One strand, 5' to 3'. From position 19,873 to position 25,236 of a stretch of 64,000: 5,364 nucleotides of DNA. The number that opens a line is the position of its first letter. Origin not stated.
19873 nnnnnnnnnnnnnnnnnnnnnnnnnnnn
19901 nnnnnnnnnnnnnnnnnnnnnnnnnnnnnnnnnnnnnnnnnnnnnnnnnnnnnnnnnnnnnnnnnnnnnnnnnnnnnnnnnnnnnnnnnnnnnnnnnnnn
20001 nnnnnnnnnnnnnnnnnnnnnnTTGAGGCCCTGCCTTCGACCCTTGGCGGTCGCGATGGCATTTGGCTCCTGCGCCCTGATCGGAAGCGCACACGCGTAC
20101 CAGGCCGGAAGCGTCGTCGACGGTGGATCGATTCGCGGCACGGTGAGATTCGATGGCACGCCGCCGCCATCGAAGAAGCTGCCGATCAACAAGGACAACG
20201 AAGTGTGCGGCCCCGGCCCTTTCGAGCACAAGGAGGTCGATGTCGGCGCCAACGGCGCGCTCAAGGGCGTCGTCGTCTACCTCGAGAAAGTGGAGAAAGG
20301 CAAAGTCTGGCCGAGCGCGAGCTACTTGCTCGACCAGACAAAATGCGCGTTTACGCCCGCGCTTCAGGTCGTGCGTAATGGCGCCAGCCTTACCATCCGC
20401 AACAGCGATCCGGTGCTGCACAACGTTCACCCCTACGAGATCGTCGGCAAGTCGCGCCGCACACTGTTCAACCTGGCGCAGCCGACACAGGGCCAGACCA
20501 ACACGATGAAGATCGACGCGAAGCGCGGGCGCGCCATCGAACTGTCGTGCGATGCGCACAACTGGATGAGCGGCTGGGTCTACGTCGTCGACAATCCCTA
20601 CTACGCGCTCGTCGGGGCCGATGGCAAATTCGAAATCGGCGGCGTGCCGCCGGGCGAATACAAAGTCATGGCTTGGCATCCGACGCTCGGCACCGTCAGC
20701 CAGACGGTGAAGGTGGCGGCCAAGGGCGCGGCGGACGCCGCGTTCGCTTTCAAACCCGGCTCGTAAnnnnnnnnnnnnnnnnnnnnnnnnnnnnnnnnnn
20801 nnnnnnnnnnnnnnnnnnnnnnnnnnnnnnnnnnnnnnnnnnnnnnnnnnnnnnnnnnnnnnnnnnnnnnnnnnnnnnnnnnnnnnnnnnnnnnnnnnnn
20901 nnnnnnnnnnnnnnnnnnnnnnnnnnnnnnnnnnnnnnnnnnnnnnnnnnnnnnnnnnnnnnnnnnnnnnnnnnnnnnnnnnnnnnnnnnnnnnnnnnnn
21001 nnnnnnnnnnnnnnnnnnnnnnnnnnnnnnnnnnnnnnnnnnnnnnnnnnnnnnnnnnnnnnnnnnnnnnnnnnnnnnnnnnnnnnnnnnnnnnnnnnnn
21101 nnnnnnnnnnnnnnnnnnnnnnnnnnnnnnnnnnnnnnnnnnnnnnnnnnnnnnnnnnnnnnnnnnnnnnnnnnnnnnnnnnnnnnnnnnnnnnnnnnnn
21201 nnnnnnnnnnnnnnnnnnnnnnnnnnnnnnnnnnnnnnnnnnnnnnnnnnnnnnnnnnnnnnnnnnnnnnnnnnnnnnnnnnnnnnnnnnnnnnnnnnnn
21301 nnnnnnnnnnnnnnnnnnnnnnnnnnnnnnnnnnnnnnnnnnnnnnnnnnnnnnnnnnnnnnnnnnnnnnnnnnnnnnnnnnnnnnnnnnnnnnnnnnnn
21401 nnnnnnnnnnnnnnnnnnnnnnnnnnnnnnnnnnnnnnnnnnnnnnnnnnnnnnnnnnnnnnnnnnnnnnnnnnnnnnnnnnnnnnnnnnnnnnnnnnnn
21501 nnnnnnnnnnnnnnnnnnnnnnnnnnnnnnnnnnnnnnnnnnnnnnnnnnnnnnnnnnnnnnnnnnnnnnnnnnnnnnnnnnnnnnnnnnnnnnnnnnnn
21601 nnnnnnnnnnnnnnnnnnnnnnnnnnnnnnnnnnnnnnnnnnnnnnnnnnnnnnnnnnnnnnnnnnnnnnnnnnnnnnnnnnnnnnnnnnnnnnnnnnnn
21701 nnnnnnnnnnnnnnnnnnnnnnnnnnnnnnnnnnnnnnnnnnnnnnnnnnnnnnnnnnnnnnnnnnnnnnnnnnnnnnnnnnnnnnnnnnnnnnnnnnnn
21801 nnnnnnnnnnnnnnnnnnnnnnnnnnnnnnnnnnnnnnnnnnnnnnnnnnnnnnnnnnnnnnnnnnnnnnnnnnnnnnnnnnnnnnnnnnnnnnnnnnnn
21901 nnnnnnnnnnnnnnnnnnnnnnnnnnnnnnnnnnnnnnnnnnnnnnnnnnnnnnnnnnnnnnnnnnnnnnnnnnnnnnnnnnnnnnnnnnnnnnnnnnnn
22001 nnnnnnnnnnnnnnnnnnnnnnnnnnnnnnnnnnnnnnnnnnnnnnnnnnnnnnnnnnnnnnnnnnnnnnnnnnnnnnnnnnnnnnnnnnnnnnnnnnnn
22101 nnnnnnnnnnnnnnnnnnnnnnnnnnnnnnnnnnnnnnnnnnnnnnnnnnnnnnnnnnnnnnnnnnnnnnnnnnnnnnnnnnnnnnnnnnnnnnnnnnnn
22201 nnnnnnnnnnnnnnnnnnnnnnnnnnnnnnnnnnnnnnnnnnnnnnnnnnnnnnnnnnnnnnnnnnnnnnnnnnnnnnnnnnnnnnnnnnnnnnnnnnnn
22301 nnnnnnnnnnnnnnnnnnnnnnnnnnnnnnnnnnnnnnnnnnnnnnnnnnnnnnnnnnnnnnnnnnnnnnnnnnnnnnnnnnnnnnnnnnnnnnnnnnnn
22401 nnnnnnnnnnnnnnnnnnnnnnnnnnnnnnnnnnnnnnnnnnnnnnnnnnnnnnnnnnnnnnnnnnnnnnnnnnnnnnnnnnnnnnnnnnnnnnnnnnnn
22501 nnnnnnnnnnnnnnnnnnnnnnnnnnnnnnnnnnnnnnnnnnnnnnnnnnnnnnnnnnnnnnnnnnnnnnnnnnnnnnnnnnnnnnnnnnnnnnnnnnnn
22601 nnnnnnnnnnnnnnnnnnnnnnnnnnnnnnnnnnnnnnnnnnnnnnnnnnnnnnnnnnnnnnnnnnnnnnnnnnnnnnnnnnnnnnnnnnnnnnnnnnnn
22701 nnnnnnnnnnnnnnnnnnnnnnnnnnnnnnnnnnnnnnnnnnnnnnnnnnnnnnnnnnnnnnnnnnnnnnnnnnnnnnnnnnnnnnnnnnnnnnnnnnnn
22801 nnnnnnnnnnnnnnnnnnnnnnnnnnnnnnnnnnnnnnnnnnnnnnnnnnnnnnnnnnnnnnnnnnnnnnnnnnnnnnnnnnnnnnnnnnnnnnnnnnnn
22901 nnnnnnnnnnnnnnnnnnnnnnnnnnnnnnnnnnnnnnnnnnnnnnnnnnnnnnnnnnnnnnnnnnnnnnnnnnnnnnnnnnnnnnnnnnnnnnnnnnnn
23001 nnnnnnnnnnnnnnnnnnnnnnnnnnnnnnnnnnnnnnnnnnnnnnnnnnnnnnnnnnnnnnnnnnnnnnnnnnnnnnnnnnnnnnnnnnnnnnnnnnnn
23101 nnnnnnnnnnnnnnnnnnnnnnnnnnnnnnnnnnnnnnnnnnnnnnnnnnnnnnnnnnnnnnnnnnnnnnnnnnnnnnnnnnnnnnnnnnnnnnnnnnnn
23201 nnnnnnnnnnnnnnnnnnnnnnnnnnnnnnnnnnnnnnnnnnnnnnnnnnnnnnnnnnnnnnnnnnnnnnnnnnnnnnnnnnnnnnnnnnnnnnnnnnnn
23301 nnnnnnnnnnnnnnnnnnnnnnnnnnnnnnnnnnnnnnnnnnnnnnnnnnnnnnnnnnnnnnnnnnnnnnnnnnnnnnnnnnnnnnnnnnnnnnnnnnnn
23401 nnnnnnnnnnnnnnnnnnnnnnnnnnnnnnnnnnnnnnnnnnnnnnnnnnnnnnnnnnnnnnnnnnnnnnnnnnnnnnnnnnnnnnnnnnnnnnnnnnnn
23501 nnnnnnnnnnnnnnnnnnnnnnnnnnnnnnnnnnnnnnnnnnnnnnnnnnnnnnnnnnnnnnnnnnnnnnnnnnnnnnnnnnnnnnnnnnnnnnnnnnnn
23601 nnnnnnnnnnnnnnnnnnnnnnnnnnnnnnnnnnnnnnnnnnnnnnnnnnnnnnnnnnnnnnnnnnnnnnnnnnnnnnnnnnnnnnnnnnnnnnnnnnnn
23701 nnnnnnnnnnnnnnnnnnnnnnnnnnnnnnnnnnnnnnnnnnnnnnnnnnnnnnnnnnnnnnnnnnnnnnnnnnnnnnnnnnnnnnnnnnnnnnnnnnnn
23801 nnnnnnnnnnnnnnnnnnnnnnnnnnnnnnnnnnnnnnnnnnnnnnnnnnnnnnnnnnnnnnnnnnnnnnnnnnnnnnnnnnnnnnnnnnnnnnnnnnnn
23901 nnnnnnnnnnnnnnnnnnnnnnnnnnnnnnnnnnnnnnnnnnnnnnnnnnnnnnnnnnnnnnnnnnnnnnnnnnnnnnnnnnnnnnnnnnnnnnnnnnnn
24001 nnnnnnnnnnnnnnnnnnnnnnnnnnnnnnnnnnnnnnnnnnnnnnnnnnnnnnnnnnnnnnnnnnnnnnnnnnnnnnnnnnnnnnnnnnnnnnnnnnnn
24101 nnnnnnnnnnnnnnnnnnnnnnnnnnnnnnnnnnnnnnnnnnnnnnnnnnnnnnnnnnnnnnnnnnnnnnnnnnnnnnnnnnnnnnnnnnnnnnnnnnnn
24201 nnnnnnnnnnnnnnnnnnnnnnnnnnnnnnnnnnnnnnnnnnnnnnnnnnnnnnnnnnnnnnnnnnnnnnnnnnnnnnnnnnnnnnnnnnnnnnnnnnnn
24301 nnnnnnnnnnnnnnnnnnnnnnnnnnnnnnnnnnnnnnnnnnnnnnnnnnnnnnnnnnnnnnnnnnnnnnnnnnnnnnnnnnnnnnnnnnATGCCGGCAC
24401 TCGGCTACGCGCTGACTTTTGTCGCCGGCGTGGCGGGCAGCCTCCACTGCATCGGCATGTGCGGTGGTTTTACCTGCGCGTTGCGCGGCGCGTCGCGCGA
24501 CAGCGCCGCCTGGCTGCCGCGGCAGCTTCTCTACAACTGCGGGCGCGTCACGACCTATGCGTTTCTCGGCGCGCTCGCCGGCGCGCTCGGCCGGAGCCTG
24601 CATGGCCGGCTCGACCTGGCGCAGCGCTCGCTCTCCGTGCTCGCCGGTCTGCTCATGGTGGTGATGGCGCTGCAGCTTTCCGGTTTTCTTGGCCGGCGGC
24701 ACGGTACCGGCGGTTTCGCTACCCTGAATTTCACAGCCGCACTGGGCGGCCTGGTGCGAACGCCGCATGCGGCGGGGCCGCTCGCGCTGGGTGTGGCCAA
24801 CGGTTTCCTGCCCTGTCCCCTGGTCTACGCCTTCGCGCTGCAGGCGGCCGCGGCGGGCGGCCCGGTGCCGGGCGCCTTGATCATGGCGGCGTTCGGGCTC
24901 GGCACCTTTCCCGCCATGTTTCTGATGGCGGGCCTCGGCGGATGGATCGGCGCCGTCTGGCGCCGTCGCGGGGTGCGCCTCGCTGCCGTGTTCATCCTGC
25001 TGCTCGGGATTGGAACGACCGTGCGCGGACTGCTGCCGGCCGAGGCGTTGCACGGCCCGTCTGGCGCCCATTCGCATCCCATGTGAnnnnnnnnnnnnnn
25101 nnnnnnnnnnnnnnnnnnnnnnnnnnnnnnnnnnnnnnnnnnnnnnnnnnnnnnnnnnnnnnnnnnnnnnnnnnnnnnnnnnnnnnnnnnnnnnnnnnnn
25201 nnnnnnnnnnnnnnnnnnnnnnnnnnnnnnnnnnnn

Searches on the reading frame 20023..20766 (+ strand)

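Call 12: search_protein_families(library=pfam, proteins=[window:20023-20766:+], max_evalue=0.001)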
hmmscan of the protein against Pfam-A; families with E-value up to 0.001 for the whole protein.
window:20023-20766:+ (247 aa): 2 families
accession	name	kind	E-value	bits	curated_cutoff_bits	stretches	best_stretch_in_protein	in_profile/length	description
PF13620.12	CarboxypepD_reg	-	2.3e-06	28.3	32.3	1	193-242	30-80/82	Carboxypeptidase regulatory-like domain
PF14686.12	fn3_3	-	4e-05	23.8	24.4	1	193-236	27-72/75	Polysaccharide lyase family 4, domain II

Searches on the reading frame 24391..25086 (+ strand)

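Call 11: search_protein_families(library=pfam, proteins=[window:24391-25086:+], max_evalue=0.001)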
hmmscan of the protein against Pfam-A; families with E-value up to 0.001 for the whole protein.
window:24391-25086:+ (231 aa): 1 family
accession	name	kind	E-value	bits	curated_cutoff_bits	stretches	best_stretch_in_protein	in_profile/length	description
PF13386.12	DsbD_2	-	1e-44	153.3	24.9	1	9-207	2-198/199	Cytochrome C biogenesis protein transmembrane region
